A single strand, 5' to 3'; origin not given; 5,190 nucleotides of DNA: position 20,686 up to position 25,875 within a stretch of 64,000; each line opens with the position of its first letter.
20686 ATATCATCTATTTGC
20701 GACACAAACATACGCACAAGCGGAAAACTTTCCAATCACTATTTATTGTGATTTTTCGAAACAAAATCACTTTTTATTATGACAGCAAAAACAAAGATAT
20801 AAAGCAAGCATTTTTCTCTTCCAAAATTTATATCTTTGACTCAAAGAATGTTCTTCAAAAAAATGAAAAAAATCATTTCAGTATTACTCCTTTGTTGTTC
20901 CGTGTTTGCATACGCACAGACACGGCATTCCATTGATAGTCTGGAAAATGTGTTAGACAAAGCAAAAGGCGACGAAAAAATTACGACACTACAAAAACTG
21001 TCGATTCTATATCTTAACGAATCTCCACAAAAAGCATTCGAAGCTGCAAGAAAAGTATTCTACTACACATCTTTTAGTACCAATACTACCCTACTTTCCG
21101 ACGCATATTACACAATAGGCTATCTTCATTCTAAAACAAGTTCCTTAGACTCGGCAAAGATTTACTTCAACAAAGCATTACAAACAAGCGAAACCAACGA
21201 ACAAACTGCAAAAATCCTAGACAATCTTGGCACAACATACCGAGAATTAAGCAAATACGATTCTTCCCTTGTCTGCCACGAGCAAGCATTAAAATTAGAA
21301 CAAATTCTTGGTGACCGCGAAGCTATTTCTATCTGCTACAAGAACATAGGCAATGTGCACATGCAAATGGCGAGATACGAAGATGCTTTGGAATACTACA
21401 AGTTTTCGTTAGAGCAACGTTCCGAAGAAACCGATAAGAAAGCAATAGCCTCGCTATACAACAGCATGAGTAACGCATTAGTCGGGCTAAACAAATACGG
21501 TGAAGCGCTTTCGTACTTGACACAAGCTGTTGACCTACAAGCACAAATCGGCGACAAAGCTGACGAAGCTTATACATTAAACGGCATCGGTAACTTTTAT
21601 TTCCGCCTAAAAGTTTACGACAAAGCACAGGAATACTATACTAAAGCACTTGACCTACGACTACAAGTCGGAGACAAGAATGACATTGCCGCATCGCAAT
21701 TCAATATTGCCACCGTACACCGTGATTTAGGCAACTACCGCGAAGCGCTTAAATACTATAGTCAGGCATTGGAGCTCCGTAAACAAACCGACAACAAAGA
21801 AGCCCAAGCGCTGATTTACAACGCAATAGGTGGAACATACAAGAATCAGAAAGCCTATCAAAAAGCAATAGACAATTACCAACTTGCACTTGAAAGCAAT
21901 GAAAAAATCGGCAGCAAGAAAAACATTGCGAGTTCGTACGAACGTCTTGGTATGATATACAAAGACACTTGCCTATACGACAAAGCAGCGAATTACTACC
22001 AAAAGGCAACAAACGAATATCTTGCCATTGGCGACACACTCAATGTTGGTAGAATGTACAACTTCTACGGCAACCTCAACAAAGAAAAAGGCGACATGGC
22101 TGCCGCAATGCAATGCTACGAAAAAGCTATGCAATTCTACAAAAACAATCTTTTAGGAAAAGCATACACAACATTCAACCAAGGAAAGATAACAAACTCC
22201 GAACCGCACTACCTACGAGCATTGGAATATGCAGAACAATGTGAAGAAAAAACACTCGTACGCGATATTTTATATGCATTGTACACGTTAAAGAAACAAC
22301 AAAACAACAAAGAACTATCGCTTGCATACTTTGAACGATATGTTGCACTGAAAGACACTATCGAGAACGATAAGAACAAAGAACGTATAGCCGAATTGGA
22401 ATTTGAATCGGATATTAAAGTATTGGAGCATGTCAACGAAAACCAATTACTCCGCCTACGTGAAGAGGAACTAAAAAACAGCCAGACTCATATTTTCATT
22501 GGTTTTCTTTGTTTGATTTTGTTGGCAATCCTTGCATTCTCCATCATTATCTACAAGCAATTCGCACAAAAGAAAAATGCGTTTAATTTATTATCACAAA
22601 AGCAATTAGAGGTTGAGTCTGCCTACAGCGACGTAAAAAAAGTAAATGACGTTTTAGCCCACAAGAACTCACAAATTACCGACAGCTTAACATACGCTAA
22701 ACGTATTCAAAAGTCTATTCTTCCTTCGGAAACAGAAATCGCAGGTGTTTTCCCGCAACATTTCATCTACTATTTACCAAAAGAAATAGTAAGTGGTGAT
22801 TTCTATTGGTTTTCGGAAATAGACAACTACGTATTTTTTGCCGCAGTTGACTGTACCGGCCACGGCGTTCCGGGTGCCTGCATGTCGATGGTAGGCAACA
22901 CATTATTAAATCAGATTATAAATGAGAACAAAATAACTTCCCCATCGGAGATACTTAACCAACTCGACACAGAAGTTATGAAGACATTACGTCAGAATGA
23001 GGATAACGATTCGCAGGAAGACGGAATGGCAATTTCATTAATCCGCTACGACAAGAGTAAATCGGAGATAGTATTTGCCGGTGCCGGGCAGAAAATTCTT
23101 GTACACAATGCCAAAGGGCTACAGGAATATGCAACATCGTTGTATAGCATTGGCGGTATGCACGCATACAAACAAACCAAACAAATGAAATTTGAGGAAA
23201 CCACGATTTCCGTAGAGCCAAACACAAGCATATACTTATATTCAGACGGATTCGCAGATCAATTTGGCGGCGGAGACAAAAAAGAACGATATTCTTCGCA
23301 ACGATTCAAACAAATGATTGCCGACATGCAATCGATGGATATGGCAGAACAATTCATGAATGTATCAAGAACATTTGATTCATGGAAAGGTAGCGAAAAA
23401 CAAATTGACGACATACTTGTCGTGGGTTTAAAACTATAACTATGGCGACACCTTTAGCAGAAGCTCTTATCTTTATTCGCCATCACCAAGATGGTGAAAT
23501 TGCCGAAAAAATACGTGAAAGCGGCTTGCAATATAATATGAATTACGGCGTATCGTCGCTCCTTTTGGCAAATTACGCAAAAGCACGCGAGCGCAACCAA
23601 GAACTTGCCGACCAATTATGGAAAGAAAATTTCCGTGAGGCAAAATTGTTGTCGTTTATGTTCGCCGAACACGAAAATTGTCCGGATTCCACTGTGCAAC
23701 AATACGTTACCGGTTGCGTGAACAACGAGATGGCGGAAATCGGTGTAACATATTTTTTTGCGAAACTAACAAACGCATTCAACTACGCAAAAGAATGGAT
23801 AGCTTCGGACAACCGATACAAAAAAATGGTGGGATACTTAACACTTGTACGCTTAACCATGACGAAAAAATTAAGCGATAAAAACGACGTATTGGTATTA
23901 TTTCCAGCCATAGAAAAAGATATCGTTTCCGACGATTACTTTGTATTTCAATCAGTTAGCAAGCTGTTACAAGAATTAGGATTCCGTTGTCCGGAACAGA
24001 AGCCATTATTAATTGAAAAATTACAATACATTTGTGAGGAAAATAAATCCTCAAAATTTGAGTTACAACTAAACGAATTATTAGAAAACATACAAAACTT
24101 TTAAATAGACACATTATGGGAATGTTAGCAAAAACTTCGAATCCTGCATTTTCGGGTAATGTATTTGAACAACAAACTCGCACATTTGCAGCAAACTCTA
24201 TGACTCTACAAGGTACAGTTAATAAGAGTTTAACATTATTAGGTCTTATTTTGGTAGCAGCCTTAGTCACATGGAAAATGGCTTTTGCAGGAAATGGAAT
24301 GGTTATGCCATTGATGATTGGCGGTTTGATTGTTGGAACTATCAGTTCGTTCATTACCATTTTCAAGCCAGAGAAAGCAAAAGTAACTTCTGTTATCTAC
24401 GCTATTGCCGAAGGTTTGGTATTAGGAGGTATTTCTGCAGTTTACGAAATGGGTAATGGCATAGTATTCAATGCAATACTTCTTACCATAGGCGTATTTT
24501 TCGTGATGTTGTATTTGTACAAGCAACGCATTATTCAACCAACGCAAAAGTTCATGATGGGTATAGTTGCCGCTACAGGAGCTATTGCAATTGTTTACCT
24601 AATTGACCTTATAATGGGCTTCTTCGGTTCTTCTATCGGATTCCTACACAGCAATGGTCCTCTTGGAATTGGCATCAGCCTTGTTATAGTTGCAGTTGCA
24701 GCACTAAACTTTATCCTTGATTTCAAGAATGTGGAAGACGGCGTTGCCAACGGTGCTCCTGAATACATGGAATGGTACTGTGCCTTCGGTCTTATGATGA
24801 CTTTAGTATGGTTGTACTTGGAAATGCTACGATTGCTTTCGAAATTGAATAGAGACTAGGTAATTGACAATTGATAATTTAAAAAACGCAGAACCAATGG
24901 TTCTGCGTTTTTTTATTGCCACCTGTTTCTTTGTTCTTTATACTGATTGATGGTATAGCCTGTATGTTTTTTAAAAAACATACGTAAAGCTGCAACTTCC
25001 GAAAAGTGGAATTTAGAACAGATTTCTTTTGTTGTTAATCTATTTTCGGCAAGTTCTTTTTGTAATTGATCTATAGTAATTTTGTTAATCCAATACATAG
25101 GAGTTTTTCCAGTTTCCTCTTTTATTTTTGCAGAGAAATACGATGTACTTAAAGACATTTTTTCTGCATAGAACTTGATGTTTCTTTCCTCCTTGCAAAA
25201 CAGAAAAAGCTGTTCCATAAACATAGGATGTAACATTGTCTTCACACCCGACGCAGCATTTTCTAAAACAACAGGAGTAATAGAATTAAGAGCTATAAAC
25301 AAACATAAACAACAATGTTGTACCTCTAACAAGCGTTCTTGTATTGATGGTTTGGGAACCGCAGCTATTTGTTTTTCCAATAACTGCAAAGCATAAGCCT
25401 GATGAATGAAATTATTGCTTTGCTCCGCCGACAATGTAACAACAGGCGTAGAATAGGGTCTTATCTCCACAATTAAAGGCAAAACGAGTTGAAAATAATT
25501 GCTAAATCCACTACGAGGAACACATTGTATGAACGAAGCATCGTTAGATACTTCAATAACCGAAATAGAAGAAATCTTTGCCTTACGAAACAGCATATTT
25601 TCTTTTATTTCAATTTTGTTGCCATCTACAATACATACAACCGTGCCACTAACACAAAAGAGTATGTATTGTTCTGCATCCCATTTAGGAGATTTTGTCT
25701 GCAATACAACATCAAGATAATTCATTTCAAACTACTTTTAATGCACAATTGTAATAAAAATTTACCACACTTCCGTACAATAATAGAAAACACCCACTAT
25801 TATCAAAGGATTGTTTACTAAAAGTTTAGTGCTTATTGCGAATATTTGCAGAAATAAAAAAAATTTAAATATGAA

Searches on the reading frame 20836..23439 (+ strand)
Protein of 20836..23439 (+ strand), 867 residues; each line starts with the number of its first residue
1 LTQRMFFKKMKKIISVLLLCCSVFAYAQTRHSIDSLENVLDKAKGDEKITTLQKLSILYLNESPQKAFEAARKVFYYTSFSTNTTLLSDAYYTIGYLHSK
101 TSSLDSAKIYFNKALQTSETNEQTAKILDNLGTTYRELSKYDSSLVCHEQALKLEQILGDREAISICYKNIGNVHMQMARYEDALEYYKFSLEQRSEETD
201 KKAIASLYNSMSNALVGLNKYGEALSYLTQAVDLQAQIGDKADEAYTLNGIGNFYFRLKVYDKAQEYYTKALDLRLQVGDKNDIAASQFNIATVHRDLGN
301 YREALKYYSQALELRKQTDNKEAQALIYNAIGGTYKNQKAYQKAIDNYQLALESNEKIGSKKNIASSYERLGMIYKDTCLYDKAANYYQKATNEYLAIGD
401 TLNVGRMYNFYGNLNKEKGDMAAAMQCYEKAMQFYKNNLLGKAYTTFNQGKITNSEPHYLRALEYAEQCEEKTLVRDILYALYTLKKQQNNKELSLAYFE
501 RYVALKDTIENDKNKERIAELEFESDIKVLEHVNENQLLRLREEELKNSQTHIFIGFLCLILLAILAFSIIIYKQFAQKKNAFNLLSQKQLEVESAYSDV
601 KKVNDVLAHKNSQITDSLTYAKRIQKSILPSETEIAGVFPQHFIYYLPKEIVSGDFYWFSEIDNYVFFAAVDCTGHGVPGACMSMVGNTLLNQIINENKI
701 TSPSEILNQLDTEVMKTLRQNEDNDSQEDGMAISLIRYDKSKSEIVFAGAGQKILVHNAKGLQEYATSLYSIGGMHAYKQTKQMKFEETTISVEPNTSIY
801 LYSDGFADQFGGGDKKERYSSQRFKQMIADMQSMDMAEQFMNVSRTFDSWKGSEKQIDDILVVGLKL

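Call 45: search_protein_families(library=pfam, proteins=[window:20836-23439:+], max_evalue=0.0001)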
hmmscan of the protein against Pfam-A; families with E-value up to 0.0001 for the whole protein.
window:20836-23439:+ (867 aa): 13 families
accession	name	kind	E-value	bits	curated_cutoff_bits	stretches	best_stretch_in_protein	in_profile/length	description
PF13424.12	TPR_12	-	5.3e-54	180.8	30.1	5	244-317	2-77/77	Tetratricopeptide repeat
PF00515.34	TPR_1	-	1.7e-37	126.1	27.8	2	286-315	2-31/34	Tetratricopeptide repeat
PF13181.12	TPR_8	-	5e-32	107.7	25.7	0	286-317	2-33/34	Tetratricopeptide repeat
PF07719.23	TPR_2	-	5.7e-31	104.5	27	1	286-316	2-32/34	Tetratricopeptide repeat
PF13374.12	TPR_10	-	3.2e-25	87.8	27.5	0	290-318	7-35/42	Tetratricopeptide repeat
PF13176.12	TPR_7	-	9.9e-21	72.5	27.9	0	290-321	4-35/36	Tetratricopeptide repeat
PF07228.17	SpoIIE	-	3e-19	70.2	25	1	663-866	2-190/192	Stage II sporulation protein E (SpoIIE)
PF13432.12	TPR_16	-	1.3e-12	48.3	32.7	0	290-353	2-59/65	Tetratricopeptide repeat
PF14938.12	SNAP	-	1.3e-11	45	25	1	322-439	33-149/282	Soluble NSF attachment protein, SNAP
PF24885.1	TPR_NPHP3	-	6.4e-11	42.5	100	1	216-344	67-202/239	Nephrocystin-3 TPR domain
PF17874.7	TPR_MalT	-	7.9e-07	29.1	45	0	302-434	18-151/336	MalT-like TPR region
PF13428.12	TPR_14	-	9e-07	29.4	23.5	0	291-315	7-31/44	Tetratricopeptide repeat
PF09986.15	DUF2225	-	2.8e-06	27.7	21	0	334-395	86-148/214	Uncharacterized protein conserved in bacteria (DUF2225)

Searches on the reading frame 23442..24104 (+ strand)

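Call 45: search_protein_families(library=pfam, proteins=[window:23442-24104:+], max_evalue=0.0001)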
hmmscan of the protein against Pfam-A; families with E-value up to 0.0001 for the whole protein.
window:23442-24104:+ (220 aa): 1 family
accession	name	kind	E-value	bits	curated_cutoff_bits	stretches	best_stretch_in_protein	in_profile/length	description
PF08713.17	DNA_alkylation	-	3.3e-10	40.4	21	1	34-185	27-188/213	DNA alkylation repair enzyme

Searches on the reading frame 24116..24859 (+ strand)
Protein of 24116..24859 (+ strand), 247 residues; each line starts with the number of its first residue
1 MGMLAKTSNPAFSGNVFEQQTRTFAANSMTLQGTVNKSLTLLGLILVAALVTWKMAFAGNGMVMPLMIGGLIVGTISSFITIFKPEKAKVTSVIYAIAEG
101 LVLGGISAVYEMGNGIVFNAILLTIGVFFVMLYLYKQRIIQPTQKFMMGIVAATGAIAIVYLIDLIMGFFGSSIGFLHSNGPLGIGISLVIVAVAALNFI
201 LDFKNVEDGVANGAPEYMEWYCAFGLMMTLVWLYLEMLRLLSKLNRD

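Call 45: search_protein_families(library=pfam, proteins=[window:24116-24859:+], max_evalue=0.0001)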
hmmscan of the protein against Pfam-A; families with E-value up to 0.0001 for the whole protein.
window:24116-24859:+ (247 aa): 1 family
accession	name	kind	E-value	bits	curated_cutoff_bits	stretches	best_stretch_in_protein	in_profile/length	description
PF12811.12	BaxI_1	-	2.3e-79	266.7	26.2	1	9-245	1-232/233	Bax inhibitor 1 like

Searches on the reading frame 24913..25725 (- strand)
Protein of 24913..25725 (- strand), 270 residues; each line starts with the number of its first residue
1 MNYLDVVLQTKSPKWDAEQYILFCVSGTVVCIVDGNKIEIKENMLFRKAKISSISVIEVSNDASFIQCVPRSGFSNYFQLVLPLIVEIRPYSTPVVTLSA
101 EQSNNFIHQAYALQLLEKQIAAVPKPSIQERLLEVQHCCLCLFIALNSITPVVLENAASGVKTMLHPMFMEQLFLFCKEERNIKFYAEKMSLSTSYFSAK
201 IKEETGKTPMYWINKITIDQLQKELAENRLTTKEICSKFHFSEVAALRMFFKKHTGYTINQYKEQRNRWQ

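Call 45: search_protein_families(library=pfam, proteins=[window:24913-25725:-], max_evalue=0.0001)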
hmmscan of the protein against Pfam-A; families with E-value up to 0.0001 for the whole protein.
window:24913-25725:- (270 aa): 2 families
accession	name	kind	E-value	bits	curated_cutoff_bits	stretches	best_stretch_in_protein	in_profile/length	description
PF12833.13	HTH_18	-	2.6e-14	53.7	33.6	1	186-264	1-79/80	Helix-turn-helix domain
PF00165.29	HTH_AraC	-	3e-06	27.6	26.6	0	191-214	19-42/42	Bacterial regulatory helix-turn-helix proteins, AraC family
